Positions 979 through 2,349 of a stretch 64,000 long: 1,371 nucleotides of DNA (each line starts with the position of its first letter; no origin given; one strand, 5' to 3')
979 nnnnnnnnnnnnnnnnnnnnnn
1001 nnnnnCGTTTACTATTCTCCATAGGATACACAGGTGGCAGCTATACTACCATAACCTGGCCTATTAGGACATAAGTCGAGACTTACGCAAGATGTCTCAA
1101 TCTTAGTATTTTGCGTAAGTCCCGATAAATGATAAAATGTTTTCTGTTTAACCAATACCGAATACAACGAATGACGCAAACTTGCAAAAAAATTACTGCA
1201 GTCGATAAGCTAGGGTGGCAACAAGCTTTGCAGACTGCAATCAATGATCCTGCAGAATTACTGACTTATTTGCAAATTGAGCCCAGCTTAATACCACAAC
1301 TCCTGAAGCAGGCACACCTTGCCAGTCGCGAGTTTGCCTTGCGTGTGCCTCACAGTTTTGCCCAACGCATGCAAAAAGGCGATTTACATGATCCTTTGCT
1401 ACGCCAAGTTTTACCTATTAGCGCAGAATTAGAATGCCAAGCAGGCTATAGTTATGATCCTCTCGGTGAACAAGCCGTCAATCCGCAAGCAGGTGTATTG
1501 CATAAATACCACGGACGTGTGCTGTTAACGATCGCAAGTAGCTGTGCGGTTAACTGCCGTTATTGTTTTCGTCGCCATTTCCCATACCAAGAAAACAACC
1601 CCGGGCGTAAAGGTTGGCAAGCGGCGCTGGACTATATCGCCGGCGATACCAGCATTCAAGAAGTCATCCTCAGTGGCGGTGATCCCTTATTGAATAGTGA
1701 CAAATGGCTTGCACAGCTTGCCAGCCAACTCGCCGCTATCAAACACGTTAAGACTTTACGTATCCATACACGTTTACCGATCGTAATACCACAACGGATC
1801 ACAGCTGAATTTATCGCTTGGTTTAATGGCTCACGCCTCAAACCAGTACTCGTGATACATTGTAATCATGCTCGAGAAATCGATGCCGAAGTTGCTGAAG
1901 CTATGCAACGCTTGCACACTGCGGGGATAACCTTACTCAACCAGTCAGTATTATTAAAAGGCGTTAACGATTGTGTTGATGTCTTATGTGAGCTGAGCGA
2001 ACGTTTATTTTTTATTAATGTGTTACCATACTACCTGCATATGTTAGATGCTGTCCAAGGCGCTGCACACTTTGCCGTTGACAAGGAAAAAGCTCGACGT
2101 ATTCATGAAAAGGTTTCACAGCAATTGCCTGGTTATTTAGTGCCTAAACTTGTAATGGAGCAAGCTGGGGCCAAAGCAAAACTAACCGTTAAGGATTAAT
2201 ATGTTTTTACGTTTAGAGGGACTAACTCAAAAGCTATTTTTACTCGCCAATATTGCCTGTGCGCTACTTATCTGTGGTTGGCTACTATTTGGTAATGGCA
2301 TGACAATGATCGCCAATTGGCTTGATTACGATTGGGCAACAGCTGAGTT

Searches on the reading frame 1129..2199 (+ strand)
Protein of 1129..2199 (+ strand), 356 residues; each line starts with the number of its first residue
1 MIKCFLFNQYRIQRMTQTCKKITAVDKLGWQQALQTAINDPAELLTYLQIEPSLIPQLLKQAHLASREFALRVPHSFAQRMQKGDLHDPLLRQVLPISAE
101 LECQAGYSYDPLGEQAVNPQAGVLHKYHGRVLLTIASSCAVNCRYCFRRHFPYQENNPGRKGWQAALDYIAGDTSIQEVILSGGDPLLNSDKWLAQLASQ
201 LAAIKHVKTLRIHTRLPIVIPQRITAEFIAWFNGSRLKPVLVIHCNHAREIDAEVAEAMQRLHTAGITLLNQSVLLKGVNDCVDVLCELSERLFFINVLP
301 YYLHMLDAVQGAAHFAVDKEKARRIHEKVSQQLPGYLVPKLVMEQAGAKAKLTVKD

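Call 4: search_protein_families(library=pfam, proteins=[window:1129-2199:+], max_evalue=0.1)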
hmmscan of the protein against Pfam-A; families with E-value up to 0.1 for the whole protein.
window:1129-2199:+ (356 aa): 3 families
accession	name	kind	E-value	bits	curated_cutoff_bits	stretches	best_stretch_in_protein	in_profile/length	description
PF04055.27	Radical_SAM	-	3.9e-08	34.1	29.5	1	136-207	4-80/166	Radical SAM superfamily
PF13353.11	Fer4_12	-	1.4e-06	29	22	1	131-203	7-79/137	4Fe-4S single cluster domain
PF19238.5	Radical_SAM_2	-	0.0045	17.1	26.7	0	252-283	101-132/151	Radical SAM-like domain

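Call 5: search_protein_families(library=ncbifam, proteins=[window:1129-2199:+], max_evalue=0.1)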
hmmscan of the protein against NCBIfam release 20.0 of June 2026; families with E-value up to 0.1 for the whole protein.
window:1129-2199:+ (356 aa): 28 families (the best 25 are shown)
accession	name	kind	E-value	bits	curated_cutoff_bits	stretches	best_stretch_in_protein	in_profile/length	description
TIGR03821.1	EFP_modif_epmB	equivalog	1.5e-143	477.6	369.3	1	30-353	1-320/321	EF-P beta-lysylation protein EpmB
TIGR00238.1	TIGR00238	subfamily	2.2e-102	342.4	199.2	1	19-347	6-331/331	KamA family radical SAM protein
TIGR03822.1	AblA_like_2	hypoth_equivalog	5e-79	265.7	396.25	1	64-355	23-316/321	lysine-2,3-aminomutase-like protein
TIGR03820.1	lys_2_3_AblA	equivalog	4.8e-67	226.5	525.4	1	30-355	10-334/417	lysine 2,3-aminomutase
TIGR04468.1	arg_2_3_am_muta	equivalog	2.9e-63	214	600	1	30-349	5-324/351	arginine 2,3-aminomutase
TIGR04368.1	Glu_2_3_NH3_mut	equivalog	1.6e-58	198.2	650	1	25-352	53-375/404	glutamate 2,3-aminomutase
TIGR02495.1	NrdG2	equivalog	8.4e-06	25.2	131.15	1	127-214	13-97/193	anaerobic ribonucleoside-triphosphate reductase activating protein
NF045646.2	rSAM_Se_TrsS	equivalog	7.6e-05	21.4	490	1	130-191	87-148/441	radical SAM (seleno)protein TrsS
NF047865.1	rSAM_PapB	equivalog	9.5e-05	21.8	340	1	132-192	6-70/330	PapB family radical SAM/SPASM ranthipeptide maturase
TIGR02666.1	moaA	equivalog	0.00029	19.9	284.05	1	133-214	14-98/336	GTP 3',8-cyclase MoaA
TIGR01290.1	nifB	equivalog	0.00033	19.5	343.65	1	125-159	20-54/441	nitrogenase cofactor biosynthesis protein NifB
NF041707.1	rSAM_YhhB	equivalog_domain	0.00052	19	445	1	131-212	4-94/369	cyclophane-forming radical SAM/SPASM peptide maturase YhhB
NF038283.1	viperin_w_prok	equivalog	0.00055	19.2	180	1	135-200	8-78/281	viperin family antiviral radical SAM protein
TIGR04317.1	W_rSAM_matur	equivalog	0.00098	18.3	380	1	130-191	5-67/349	tungsten cofactor oxidoreductase radical SAM maturase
TIGR03974.1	rSAM_six_Cys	equivalog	0.0013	17.7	425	1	131-191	99-164/451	thioether cross-link-forming SCIFF peptide maturase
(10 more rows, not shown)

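Call 13: find_related_loci(query=window:1171-2199:+, collection=genome_contigs, flank=10000)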
Query window:1171-2199:+ (342 aa) in genome_contigs; peptide patterns used: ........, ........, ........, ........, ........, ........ (x = any residue, [..] = any of these).
576 stretches matched a pattern; 30 encode a relative of the query (tblastn E <= 1e-3); 30 distinct loci.
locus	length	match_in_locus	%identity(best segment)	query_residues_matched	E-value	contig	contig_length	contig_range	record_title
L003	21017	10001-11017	52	2-342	3e-120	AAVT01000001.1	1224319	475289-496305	Marine gamma proteobacterium HTCC2143 1100111000176, whole genome shotgun sequence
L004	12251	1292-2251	54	15-340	3e-116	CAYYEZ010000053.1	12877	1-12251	MAG TPA_asm: uncultured Legionella sp. isolate SRP135725_co2_59 genome assembly, contig: k141_3478998, whole genome shot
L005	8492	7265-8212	57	16-337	9e-116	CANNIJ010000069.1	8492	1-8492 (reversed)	MAG: Legionellaceae bacterium isolate ZH-Jul18-130 genome assembly, contig: ZH-Jul18-C10458, whole genome shotgun sequen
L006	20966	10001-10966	54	16-341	1e-114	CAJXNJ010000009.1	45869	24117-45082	MAG TPA_asm: uncultured Ectothiorhodospiraceae bacterium isolate SRR4030062_bin.35_MetaBAT_v2.12.1_MAG genome assembly,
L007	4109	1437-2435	54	5-337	5e-115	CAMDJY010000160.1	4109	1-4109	MAG: Legionella sp. 2055-AUS-E isolate MsE-30jul19-171 genome assembly, contig: MsE-30jul19-C35738, whole genome shotgun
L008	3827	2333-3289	56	16-340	3e-115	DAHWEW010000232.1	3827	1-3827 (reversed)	MAG TPA_asm: Legionellaceae bacterium isolate clean916 NODE_232_length_3827_cov_3.019467, whole genome shotgun sequence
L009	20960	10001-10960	56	15-340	2e-113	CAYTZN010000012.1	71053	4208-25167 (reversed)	MAG TPA_asm: uncultured Legionella sp. isolate SRP302895_co1_250 genome assembly, contig: NODE_675_length_71053_cov_14.2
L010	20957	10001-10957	53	13-337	6e-113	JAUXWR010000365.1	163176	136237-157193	MAG: Legionella sp. isolate C15_metabat.bin.116 C15_k141_39879, whole genome shotgun sequence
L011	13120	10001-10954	54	14-337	4e-113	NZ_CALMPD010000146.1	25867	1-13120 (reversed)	MAG: uncultured Legionella sp. isolate SRR7110452_bin.43_CONCOCT_v1.1_MAG ERZ782916.357, whole genome shotgun sequence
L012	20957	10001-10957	54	13-337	5e-112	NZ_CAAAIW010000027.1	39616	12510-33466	Legionella yabuuchiae strain OA1-2, whole genome shotgun sequence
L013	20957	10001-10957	53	13-337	2e-111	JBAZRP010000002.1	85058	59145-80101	MAG: Legionella sp. isolate SO_2017_GW1_150 NODE_1730_length_85058_cov_1.169467_OW334_2017, whole genome shotgun sequenc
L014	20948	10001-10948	55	16-337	3e-111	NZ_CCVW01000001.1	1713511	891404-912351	Legionella massiliensis strain LegA, whole genome shotgun sequence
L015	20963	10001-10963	53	14-340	7e-111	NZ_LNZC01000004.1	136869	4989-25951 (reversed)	Legionella worsleiensis strain ATCC 49508 Lwor_ctg004, whole genome shotgun sequence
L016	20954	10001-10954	54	14-337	5e-110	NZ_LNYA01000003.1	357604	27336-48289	Legionella erythra strain SE-32A-C8 Lery_ctg003, whole genome shotgun sequence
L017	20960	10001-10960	51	14-340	5e-108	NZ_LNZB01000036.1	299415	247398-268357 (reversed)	Legionella waltersii strain ATCC 51914 Lwal_ctg036, whole genome shotgun sequence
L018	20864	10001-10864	57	51-338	8e-107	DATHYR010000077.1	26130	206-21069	MAG TPA_asm: Pseudomonadales bacterium isolate SMAG_U16216 k141_695435, whole genome shotgun sequence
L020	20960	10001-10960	52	13-337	4e-107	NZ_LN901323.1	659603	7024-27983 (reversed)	Legionella saoudiensis strain LS-1, whole genome shotgun sequence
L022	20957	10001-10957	51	16-340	1e-106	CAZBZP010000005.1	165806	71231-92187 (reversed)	MAG TPA_asm: Uncultured Candidatus Berkiella sp. isolate SRP262948_co1_37 genome assembly, contig: NODE_81_length_165806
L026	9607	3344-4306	51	15-340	2e-104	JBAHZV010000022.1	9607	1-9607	MAG: Psychromonas sp. isolate bin.13a k141_17659, whole genome shotgun sequence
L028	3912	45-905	49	54-340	1e-101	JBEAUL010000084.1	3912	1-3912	MAG: Pseudomonadota bacterium isolate NASQAN2011_177_B_bin.38 scaffold_1023058, whole genome shotgun sequence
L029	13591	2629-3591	45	15-341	1e-94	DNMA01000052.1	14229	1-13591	MAG TPA_asm: Legionellales bacterium isolate UBA10507 contig_1090, whole genome shotgun sequence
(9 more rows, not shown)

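Call 16: list_cluster_members(proteins=[P0001, P0003, window:1171-2199:+, window:436-1005:-])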
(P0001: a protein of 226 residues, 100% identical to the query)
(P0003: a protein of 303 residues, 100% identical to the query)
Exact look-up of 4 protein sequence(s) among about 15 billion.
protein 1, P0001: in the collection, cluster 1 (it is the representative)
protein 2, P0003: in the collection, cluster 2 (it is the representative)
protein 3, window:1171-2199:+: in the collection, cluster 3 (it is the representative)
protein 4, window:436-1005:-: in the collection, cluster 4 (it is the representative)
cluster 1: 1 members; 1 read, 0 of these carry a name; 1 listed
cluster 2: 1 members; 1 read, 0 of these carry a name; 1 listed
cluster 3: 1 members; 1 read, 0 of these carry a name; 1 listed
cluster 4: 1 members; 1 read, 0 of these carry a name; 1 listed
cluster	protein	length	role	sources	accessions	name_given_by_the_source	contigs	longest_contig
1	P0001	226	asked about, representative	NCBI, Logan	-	-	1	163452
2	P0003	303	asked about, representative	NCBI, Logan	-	-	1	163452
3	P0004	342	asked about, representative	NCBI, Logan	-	-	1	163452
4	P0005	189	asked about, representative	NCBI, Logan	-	-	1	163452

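Call 41: find_related_loci(query=window:1171-2199:+, collection=metagenome_contigs, flank=6000)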
Query window:1171-2199:+ (342 aa) in metagenome_contigs; peptide patterns used: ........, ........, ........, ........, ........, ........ (x = any residue, [..] = any of these).
600 stretches matched a pattern (row limit reached: there are more); 19 encode a relative of the query (tblastn E <= 1e-3); 19 distinct loci.
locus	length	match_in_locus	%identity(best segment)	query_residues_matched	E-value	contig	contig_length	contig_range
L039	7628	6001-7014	53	2-341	9e-122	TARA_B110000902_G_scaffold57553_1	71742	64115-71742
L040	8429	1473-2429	57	16-340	7e-117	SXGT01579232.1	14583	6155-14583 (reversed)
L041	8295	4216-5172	57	16-340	7e-117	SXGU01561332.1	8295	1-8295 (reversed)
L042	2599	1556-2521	54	16-341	9e-121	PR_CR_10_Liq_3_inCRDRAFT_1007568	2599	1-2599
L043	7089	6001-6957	55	16-340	1e-114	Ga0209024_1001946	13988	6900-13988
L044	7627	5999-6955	55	16-340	5e-114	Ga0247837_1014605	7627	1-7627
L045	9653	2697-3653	55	16-340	5e-114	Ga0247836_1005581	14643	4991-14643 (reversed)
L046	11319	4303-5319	52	2-342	2e-120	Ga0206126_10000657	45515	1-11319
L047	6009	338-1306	51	15-342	7e-109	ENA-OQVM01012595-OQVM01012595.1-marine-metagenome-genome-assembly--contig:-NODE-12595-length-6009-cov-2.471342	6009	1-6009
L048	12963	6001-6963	52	15-340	1e-106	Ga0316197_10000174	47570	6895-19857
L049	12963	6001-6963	50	15-340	6e-106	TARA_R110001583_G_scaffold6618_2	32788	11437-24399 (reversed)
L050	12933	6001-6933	55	14-330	7e-106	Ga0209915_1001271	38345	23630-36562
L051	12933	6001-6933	55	14-330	7e-106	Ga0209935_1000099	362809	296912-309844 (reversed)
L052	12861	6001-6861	54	51-337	9e-102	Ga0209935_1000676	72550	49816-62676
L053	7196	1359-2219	54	51-337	9e-102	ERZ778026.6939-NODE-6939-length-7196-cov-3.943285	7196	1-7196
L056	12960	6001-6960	55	14-337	2e-120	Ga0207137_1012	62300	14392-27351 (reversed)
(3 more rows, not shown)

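Call 67: search_protein_families(library=pfam, proteins=[L003:11164-13017:+, L004:2311-4758:+, L006:11014-12984:+, L018:10934-12706:+, L020:11002-11904:+, L022:11057-12754:+, L026:4347-4667:+, L028:925-2772:+, L029:3667-6078:+, L056:7055-7795:+], max_evalue=0.001)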
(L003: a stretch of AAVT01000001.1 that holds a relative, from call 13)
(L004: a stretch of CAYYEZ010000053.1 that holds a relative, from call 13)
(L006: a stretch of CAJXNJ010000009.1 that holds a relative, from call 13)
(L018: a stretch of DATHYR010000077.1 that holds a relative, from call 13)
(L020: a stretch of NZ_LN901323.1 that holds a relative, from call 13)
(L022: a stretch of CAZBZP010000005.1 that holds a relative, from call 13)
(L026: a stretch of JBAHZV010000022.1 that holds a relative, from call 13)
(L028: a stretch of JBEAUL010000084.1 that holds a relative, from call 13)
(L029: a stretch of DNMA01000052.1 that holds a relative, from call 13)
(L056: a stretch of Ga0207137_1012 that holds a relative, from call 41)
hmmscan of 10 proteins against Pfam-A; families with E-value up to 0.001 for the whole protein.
L003:11164-13017:+ (617 aa): 0 families

L004:2311-4758:+ (815 aa): 4 families
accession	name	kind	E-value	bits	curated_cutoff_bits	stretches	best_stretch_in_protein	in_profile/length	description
PF09317.16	ACDH_C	-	1.7e-89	300.6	25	1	519-794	1-284/284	Acyl-CoA dehydrogenase, C-terminal, bacterial type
PF02771.21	Acyl-CoA_dh_N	-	1.1e-18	68.1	22.9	1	131-241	8-112/113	Acyl-CoA dehydrogenase, N-terminal domain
PF02770.24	Acyl-CoA_dh_M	-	1.1e-12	48.4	33.3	1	246-332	1-78/97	Acyl-CoA dehydrogenase, middle domain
PF00441.29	Acyl-CoA_dh_1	-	3.7e-11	43.8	22.4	1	365-511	1-144/150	Acyl-CoA dehydrogenase, C-terminal domain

L006:11014-12984:+ (656 aa): 5 families
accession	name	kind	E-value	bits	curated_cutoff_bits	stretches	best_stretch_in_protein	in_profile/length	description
PF07695.17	7TMR-DISM_7TM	-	3.8e-42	145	29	1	176-379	2-205/205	7TM diverse intracellular signalling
PF07696.17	7TMR-DISMED2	-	7e-32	110.7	22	1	32-164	2-136/136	7TMR-DISM extracellular 2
PF02518.31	HATPase_c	-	1.1e-26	93.9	26.4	1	545-653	2-110/111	Histidine kinase-, DNA gyrase B-, and HSP90-like ATPase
PF00512.31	HisKA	-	5.1e-08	33.3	26.9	1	439-500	4-63/66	His Kinase A (phospho-acceptor) domain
PF13581.12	HATPase_c_2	-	8.2e-06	26.3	27.4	1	552-630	39-112/127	Histidine kinase-like ATPase domain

L018:10934-12706:+ (590 aa): 1 family
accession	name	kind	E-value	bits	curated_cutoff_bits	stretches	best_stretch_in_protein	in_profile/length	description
PF07238.19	PilZ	-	0.00062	20.5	22.5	0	412-478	18-85/102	PilZ domain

L020:11002-11904:+ (300 aa): 2 families
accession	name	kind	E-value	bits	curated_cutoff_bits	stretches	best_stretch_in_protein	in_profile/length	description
PF02016.21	Peptidase_S66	-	1.3e-28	100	25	1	13-129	1-121/121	LD-carboxypeptidase N-terminal domain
PF17676.7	Peptidase_S66C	-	1.3e-27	97.2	23.7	1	175-288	2-120/120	LD-carboxypeptidase C-terminal domain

L022:11057-12754:+ (565 aa): 0 families

L026:4347-4667:+ (106 aa): 1 family
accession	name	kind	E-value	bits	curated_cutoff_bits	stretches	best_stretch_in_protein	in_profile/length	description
PF07445.17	PriC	-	0.00056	20.2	23.3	1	9-104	2-93/174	Primosomal replication protein priC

L028:925-2772:+ (615 aa): 0 families

L029:3667-6078:+ (803 aa): 4 families
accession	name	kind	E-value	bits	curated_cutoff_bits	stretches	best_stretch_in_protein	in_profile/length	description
PF09317.16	ACDH_C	-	2e-72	244.7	25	1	512-785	2-284/284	Acyl-CoA dehydrogenase, C-terminal, bacterial type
PF02771.21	Acyl-CoA_dh_N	-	3.2e-18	66.6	22.9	1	118-233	3-112/113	Acyl-CoA dehydrogenase, N-terminal domain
PF00441.29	Acyl-CoA_dh_1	-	9.3e-13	49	22.4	1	357-502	1-143/150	Acyl-CoA dehydrogenase, C-terminal domain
PF02770.24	Acyl-CoA_dh_M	-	2.3e-12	47.3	33.3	1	238-332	1-86/97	Acyl-CoA dehydrogenase, middle domain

L056:7055-7795:+ (246 aa): 1 family
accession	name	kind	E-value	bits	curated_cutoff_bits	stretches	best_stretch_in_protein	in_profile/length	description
PF03734.19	YkuD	-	6.5e-08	33.7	23.4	1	110-198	32-142/146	L,D-transpeptidase catalytic domain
